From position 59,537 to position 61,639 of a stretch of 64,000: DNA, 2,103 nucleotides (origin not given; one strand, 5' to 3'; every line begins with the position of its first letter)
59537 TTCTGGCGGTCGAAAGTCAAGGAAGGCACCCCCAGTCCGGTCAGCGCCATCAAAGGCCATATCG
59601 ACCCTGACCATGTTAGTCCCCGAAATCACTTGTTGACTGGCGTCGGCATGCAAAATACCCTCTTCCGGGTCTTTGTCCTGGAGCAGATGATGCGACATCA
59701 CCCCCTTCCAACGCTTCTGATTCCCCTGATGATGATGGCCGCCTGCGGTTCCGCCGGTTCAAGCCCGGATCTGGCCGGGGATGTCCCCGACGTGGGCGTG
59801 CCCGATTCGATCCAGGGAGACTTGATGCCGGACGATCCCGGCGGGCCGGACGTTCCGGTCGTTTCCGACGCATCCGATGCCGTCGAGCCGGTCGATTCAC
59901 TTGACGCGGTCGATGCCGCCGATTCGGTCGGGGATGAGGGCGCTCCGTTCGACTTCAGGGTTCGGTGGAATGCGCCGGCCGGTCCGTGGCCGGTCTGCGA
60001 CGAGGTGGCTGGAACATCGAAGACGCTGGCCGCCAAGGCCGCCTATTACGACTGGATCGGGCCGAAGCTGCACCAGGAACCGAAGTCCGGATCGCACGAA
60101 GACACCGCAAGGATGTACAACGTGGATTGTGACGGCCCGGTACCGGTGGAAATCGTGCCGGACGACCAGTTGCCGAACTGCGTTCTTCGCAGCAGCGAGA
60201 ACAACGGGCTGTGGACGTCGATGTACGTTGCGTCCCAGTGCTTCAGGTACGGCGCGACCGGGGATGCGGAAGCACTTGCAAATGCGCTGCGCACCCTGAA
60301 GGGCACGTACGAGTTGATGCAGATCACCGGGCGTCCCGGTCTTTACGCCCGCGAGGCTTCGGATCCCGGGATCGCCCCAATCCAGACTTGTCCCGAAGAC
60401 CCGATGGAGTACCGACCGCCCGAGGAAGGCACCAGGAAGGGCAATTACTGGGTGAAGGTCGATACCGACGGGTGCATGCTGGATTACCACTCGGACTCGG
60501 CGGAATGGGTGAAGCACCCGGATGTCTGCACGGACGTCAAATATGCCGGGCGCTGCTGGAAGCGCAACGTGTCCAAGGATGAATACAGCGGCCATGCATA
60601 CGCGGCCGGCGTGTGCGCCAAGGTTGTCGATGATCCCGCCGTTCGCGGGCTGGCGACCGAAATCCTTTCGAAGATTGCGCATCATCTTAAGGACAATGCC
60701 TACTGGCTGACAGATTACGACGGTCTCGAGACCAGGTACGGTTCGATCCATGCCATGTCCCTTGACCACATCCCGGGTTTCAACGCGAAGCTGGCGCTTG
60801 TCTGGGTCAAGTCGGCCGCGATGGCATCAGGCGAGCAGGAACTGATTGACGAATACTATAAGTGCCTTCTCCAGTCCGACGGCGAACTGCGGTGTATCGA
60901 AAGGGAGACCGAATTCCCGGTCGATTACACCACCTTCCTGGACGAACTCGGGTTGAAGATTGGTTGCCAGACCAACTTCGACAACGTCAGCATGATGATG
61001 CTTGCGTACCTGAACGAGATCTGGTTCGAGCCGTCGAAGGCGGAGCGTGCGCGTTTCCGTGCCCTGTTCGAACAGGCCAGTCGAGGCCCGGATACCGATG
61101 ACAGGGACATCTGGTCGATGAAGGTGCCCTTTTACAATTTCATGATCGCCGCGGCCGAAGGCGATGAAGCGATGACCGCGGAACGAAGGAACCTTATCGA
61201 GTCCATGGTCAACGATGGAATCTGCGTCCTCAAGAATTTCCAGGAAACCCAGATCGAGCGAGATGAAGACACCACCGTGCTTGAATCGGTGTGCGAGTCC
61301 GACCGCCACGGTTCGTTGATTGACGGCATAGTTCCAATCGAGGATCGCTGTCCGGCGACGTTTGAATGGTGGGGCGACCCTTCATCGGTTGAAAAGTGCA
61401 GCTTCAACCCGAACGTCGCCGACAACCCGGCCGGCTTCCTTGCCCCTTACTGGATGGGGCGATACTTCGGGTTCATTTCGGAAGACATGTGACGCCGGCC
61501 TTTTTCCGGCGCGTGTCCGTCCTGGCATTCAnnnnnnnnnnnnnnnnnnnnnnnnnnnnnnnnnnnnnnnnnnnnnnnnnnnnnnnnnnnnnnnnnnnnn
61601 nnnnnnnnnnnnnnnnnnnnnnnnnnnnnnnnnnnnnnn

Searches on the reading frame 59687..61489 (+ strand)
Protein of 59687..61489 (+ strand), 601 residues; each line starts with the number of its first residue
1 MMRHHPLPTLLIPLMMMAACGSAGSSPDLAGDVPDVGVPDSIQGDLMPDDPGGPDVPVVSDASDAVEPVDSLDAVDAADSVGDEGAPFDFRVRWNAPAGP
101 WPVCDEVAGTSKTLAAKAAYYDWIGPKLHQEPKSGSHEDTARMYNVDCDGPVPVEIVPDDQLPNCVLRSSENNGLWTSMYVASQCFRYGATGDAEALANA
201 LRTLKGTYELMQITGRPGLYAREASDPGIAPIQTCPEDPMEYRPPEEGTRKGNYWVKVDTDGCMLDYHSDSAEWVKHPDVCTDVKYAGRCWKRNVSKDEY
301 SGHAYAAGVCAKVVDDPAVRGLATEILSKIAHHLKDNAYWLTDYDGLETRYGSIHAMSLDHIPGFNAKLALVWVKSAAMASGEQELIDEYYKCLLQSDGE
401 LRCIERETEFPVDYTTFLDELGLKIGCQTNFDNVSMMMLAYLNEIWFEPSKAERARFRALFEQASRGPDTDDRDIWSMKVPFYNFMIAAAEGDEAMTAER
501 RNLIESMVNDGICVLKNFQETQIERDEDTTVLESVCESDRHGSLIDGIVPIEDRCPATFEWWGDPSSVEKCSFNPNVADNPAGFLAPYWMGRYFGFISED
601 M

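Call 7: search_protein_families(library=pfam, proteins=[window:59687-61489:+], max_evalue=1)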
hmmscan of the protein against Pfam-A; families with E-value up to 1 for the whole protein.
window:59687-61489:+ (601 aa): 0 families

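Call 8: search_protein_families(library=ncbifam, proteins=[window:59687-61489:+], max_evalue=1)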
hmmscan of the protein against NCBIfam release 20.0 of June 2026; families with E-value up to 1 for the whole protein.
window:59687-61489:+ (601 aa): 0 families

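Call 17: find_homologous_proteins(query=window:59687-61489:+)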
Query window:59687-61489:+ (601 aa): 35 proteins with E <= 0.001 among 8000 candidates.
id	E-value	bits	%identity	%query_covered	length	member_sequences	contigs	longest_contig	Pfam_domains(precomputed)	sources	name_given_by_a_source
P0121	0.0e+0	1423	100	100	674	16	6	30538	-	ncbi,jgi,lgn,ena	-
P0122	1.2e-294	997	71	100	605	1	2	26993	-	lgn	-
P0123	3.2e-292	989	71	99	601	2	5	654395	-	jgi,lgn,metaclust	metaclust:\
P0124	7.9e-286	968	70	98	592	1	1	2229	-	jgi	-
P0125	3.7e-283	959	69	100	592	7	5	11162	-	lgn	-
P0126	2.5e-261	887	70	86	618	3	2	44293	-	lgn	-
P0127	1.2e-169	584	48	86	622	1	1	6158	-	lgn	-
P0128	5.4e-167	575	45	98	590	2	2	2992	-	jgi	-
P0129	4.1e-166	572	44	100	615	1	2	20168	-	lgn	-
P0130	7.1e-165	568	48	91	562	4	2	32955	-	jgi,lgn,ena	-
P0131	1.1e-164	568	48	89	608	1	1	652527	-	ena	-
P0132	1.3e-163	564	43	99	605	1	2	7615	-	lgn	-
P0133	2.1e-163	563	48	86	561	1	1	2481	-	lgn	-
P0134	2.1e-163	563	49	85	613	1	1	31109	-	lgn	-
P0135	2.2e-162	560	49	85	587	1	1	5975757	-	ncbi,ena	-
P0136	3.8e-162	559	46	91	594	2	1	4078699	-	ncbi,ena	-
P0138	1.1e-160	554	43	100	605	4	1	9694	-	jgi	-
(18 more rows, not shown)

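Call 22: find_encoding_contigs(protein=P0135, flank=10000, max_places=2)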
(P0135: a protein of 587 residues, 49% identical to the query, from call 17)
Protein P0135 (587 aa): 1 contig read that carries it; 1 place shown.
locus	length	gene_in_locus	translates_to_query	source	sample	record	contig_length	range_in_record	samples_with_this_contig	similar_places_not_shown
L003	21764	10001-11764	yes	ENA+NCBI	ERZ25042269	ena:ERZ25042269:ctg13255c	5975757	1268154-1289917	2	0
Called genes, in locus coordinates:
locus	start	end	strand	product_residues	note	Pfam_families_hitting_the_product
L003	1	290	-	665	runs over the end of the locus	PF00270:DEAD (faint), PF06733:DEAD_2 (faint), PF13307:Helicase_C_2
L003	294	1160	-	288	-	-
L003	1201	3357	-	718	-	PF07719:TPR_2 (faint), PF04348:LppC, PF13433:Peripla_BP_5 (weak), PF13458:Peripla_BP_6, PF01094:ANF_receptor, PF13458:Peripla_BP_6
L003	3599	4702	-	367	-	PF04055:Radical_SAM, PF12544:LAM_C (weak)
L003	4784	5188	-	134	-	PF02261:Asp_decarbox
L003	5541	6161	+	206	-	PF00753:Lactamase_B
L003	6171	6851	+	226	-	PF02190:LON_substr_bdg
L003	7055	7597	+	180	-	PF01327:Pep_deformylase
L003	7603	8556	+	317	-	PF00551:Formyl_trans_N, PF02911:Formyl_trans_C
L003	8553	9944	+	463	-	PF01029:NusB, PF22458:RsmF-B_ferredox (weak), PF01728:FtsJ, PF01189:Methyltr_RsmB-F, PF13649:Methyltransf_25, PF13847:Methyltransf_31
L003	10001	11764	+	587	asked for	-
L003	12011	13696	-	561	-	-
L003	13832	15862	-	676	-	-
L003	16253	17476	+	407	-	PF00149:Metallophos, PF12850:Metallophos_2 (weak)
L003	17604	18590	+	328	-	PF14326:DUF4384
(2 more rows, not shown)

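Call 23: find_encoding_contigs(protein=P0136, flank=10000, max_places=2)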
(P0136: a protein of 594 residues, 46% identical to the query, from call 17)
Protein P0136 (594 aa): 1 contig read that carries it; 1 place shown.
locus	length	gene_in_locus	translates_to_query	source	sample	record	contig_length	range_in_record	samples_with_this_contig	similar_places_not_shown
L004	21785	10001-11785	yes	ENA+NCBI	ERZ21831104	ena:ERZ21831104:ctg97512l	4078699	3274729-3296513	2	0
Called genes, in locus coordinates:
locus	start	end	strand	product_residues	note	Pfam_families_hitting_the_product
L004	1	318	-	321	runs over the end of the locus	PF01145:Band_7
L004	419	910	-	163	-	PF01957:NfeD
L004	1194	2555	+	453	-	PF03403:PAF-AH_p_II, PF02129:Peptidase_S15 (faint), PF07224:Chlorophyllase (faint), PF12740:PETase (weak)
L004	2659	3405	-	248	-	-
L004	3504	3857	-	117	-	-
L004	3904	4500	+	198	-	-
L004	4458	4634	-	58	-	-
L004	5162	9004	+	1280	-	-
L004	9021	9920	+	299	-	PF00924:MS_channel_2nd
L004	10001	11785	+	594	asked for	-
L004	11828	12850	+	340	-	PF01408:GFO_IDH_MocA, PF02894:GFO_IDH_MocA_C, PF22725:GFO_IDH_MocA_C3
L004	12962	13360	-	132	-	PF07963:N_methyl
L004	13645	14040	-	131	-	PF07963:N_methyl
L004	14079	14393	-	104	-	-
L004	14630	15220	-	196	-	PF00440:TetR_N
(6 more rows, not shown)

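Call 29: predict_structure(alignment_id=A1)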
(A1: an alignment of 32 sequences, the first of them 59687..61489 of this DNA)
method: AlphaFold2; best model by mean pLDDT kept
length: 601 residues; sequences in the alignment: 32
mean_pLDDT: 84.3   pTM: 0.84
mean pLDDT of the five models: 84.3, 84.1, 84.1, 83.5, 82.3
residues with pLDDT >= 90: 411; 70-90: 102; 50-70: 4; < 50: 84
segments of 3 or more residues with pLDDT < 50: 1-84
pLDDT, mean of each block of 10 residues (from residue 1): 40 39 26 23 27 27 27 34 62 92 92 97 96 87 94 97 89 88 99 98 97 96 83 86 85 90 95 95 95 92 98 98 99 96 91 85 92 97 97 92 86 89 90 95 94 90 91 92 97 93 97 97 92 93 93 90 93 95 97 96 91
secondary structure, 60 per line:
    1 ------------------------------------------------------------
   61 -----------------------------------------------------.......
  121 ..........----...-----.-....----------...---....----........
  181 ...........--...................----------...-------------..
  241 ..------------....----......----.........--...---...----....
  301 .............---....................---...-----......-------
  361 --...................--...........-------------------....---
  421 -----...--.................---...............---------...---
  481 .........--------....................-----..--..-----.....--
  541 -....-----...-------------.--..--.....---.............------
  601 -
elements in order: H114-129 E145-148 E165-168 H173-191 H194-212 E223-225 H239-242 E255-258 E263-268 E273-281 E290-292 H297-313 H317-336 E340-342 E348-353 H363-381 H384-394 H414-417 H431-447 H451-465 H481-489 H498-517 E534-538 E542-545 E574-578 H582-594

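Call 32: fold_search(model_id=the predicted structure, library=pdb)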
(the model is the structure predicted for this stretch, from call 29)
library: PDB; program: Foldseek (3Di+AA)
matches with E <= 10: 513; with E <= 0.001: 8
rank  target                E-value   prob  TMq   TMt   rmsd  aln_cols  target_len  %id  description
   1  3x17_A                1.8e-04  0.98  0.26  0.28  16.1       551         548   10  Crystal structure of metagenome-derived glycoside hydrolase family 9 endoglucanase (released 2015-01-21)
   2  5u0h                  2.4e-04  1.00  0.36  0.39  12.2       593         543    9  Crystal structure of GH family 9 endoglucanase J30 (released 2018-05-30)
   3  1ut9                  4.8e-04  0.96  0.28  0.28  14.0       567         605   11  Structural Basis for the Exocellulase Activity of the Cellobiohydrolase CbhA from C. thermocellum (released 2004-02-12)
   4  1rq5_A                4.8e-04  0.93  0.26  0.26  15.5       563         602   12  Structural Basis for the Exocellulase Activity of the Cellobiohydrolase CbhA from C. thermocellum (released 2004-03-30)
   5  5gy1_A                5.0e-04  0.99  0.31  0.31  12.4       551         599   10  Crystal structure of endoglucanase CelQ from Clostridium thermocellum complexed with cellotriose (released 2017-09-27)
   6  5u2o                  5.9e-04  1.00  0.36  0.40  11.9       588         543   10  Crystal structure of Zn-binding triple mutant of GH family 9 endoglucanase J30 (released 2018-05-30)
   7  3ez8                  7.3e-04  0.97  0.28  0.31  14.6       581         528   10  Crystal Structure of endoglucanase Cel9A from the thermoacidophilic Alicyclobacillus acidocaldarius (released 2009-08-04)
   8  3h7l_B                9.1e-04  0.98  0.33  0.34  12.4       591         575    9  CRYSTAL STRUCTURE OF ENDOGLUCANASE-RELATED PROTEIN FROM Vibrio parahaemolyticus (released 2009-05-12)
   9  4v1s_A                1.1e-03  1.00  0.34  0.51   9.4       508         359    9  Structure of the GH76 alpha-mannanase BT2949 from Bacteroides thetaiotaomicron (released 2015-02-11)
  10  5e2j_A                1.3e-03  0.98  0.31  0.35  12.4       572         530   10  Crystal structure of single mutant thermostable endoglucanase (D468A) from Alicyclobacillus acidocaldarius (released 2016-02-03)
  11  6gdt_A                1.4e-03  0.98  0.35  0.36  12.2       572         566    8  Crystal structure of exo-glucosidase/glucosaminidase VC0615 from Vibrio Cholerae (released 2018-08-15)
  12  4v1r_A                2.3e-03  0.99  0.33  0.49   9.5       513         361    9  Structure of a selenomethionine derivative of the GH76 alpha- mannanase BT2949 Bacteroides thetaiotaomicron (released 2015-02-11)
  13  5zig_A                2.5e-03  0.97  0.29  0.40  11.4       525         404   10  The Structure of cellobiose 2-epimerase from Spirochaeta thermophila DSM 6192 (released 2019-04-10)
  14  1ia6                  3.3e-03  0.97  0.34  0.44  12.2       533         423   10  CRYSTAL STRUCTURE OF THE CELLULASE CEL9M OF C. CELLULOLYTICUM (released 2002-10-30)
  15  3gzk                  3.5e-03  0.93  0.31  0.34  13.0       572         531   10  Structure of A. Acidocaldarius Cellulase CelA (released 2009-10-13)
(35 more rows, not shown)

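Call 41: search_solved_structures(query=A1, max_evalue=1)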
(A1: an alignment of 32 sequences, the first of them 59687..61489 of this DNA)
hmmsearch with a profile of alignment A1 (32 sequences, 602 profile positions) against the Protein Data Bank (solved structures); distinct sequences matched with E-value up to 1: 1.
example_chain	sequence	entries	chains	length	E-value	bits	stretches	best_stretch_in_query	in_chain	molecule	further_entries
4kns_A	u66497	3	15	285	0.33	12.7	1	232-281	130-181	Multicopper oxidase type 1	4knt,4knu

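Call 60: search_protein_representatives(alignment_id=A1)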
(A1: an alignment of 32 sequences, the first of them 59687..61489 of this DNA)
Query: 32 sequences, 602 profile positions. Proteins with E-value up to 0.001 (for the whole library): 3071; up to 1e-10: 1720; up to 1e-30: 589. The best 150 are listed.
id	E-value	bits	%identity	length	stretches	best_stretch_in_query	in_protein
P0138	1.0e-284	962.3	-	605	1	1-602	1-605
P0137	3.7e-267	904.3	-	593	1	4-602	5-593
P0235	6.0e-248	840.8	-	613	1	7-602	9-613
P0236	3.6e-204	696.3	-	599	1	6-602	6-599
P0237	3.8e-183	626.8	-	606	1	71-601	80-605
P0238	4.5e-167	573.7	-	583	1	47-600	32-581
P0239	2.0e-164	565.0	-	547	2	282-601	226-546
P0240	2.8e-164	564.5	-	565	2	283-599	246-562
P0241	1.1e-152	526.2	-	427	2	288-600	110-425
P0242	5.0e-152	524.0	-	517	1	96-601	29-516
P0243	8.3e-150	516.7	-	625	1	11-602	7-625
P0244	7.3e-141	487.2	-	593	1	89-602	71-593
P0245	1.9e-135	469.3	-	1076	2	83-602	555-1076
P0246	1.5e-132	459.7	-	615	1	4-601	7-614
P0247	2.2e-131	455.9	-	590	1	89-602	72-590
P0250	3.0e-120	419.1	-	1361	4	291-598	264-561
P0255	1.8e-108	380.2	-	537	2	288-602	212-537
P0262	5.7e-80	286.1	-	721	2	288-600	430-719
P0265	4.9e-77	276.4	-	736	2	273-600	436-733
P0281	1.2e-72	261.9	-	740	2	292-599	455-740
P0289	6.1e-71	256.3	-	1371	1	104-601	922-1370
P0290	1.2e-70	255.2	-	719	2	273-599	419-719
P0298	7.2e-69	249.4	-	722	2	292-598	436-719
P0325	3.6e-66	240.5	-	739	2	292-601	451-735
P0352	8.7e-62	226.0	-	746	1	110-599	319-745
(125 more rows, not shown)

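Call 62: search_protein_families(library=pfam, proteins=[P0262, P0265, P0281, P0290, P0298, P0325, P0245, P0289, P0250, P0352], max_evalue=0.01)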
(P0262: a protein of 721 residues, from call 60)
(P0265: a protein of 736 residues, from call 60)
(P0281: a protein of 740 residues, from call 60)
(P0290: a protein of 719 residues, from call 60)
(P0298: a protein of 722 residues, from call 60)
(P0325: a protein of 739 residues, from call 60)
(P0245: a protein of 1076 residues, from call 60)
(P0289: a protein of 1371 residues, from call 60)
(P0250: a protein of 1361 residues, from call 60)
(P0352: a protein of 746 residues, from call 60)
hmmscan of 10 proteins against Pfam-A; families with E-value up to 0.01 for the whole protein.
P0262 (721 aa): 3 families
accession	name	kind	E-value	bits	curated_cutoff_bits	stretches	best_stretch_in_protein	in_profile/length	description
PF07494.17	Reg_prop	-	1.1e-21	74.6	20.4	1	202-223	2-23/24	Two component regulator propeller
PF08450.18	SGL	-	1.8e-08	34.7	26.3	1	147-223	30-104/246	SMP-30/Gluconolactonase/LRE-like region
PF20067.5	SSL_N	-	0.0011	19.2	18.9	0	165-180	26-41/46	Strictosidine synthase-like, N-terminal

P0265 (736 aa): 1 family
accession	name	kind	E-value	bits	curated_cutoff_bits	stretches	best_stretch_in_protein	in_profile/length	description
PF07494.17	Reg_prop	-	3e-08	33.3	20.4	0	59-77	4-22/24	Two component regulator propeller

P0281 (740 aa): 1 family
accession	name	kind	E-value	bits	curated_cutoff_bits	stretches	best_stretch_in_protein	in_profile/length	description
PF07494.17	Reg_prop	-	4.3e-14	51.3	20.4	1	214-235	1-22/24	Two component regulator propeller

P0290 (719 aa): 2 families
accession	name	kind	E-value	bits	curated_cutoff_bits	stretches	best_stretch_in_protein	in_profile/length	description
PF07494.17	Reg_prop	-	2.1e-13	49.1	20.4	1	242-264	1-23/24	Two component regulator propeller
PF16819.11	DUF5074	-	0.0016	18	27.2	0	99-195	156-260/353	Domain of unknown function (DUF5074)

P0298 (722 aa): 1 family
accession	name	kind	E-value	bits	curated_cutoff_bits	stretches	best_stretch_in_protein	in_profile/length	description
PF07494.17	Reg_prop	-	4e-08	33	20.4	0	161-180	5-24/24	Two component regulator propeller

P0325 (739 aa): 1 family
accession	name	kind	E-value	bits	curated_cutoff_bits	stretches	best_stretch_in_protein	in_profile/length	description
PF07494.17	Reg_prop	-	4.9e-11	41.9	20.4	1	219-239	3-23/24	Two component regulator propeller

P0245 (1076 aa): 1 family
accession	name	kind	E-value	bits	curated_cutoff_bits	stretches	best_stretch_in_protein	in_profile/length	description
PF04734.18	Ceramidase_alk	-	4.9e-06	25.9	32.1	1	68-176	1-99/509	Neutral/alkaline non-lysosomal ceramidase, N-terminal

P0289 (1371 aa): 2 families
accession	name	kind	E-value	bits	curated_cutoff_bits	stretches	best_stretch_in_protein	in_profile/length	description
PF02065.24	Melibiase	-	1.6e-16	60.7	27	1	423-552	69-191/347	Melibiase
PF01055.32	Glyco_hydro_31_2nd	-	0.0017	18.2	23.5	1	429-563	41-167/328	Glycosyl hydrolases family 31 TIM-barrel domain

P0250 (1361 aa): 1 family
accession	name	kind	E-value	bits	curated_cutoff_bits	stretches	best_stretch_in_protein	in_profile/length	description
PF07494.17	Reg_prop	-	0.0012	19.2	20.4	0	84-98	9-23/24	Two component regulator propeller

P0352 (746 aa): 1 family
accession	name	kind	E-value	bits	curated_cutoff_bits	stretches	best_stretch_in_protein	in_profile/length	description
PF07494.17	Reg_prop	-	4.6e-13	48.1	20.4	0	247-271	1-24/24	Two component regulator propeller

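Call 64: search_protein_families(library=ncbifam, proteins=[P0262, P0281, P0290, P0138, P0245, P0289, P0244, P0255], max_evalue=0.01)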
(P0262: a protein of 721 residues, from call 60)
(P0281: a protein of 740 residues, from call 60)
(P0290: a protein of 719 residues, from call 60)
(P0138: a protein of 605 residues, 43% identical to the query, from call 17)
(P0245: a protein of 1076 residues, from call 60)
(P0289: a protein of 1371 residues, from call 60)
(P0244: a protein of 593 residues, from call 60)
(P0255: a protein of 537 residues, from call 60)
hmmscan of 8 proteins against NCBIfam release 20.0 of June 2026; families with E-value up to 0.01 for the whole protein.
P0262 (721 aa): 3 families
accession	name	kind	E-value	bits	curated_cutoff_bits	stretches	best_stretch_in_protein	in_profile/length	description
NF052228.1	T9SS_PorZ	equivalog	4.2e-10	38.7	260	1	159-232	479-559/757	type IX secretion system anionic LPS delivery protein PorZ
NF045728.1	glycosyl_F510_1955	equivalog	8.1e-05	22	175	0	205-241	5-41/246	F510_1955 family glycosylhydrolase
NF033206.1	ScyE_fam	subfamily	0.0079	15.8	80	0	120-143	204-227/333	ScyD/ScyE family protein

P0281 (740 aa): 1 family
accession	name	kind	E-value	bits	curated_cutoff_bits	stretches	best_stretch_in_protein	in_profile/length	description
NF052228.1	T9SS_PorZ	equivalog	2.1e-05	23.2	260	0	213-243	527-557/757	type IX secretion system anionic LPS delivery protein PorZ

P0290 (719 aa): 0 families

P0138 (605 aa): 3 families
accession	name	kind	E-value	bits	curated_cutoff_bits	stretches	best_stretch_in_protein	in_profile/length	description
NF038041.1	fim_Mfa1_fam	subfamily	0.0038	16.5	130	1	1-35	2-39/495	Mfa1 family fimbria major subunit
NF041941.1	lipo_FMN_PplA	exception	0.0064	15.7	325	0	6-111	9-108/302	extracellular electron transfer flavoprotein PplA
NF008067.1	PRK10802.1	equivalog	0.0073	16.2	261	0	3-51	5-55/171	peptidoglycan-associated lipoprotein Pal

P0245 (1076 aa): 1 family
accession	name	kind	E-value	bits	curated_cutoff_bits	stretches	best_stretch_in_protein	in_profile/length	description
NF041649.1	ceramidase_neut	equivalog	0.00061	18.1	1200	1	69-216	2-142/636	neutral ceramidase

P0289 (1371 aa): 1 family
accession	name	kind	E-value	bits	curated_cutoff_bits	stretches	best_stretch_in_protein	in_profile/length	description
NF053652.1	BtArabpyrBAD1528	equivalog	5.9e-07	27.9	1100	1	428-553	347-467/730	beta-L-arabinopyranosidase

P0244 (593 aa): 0 families

P0255 (537 aa): 0 families
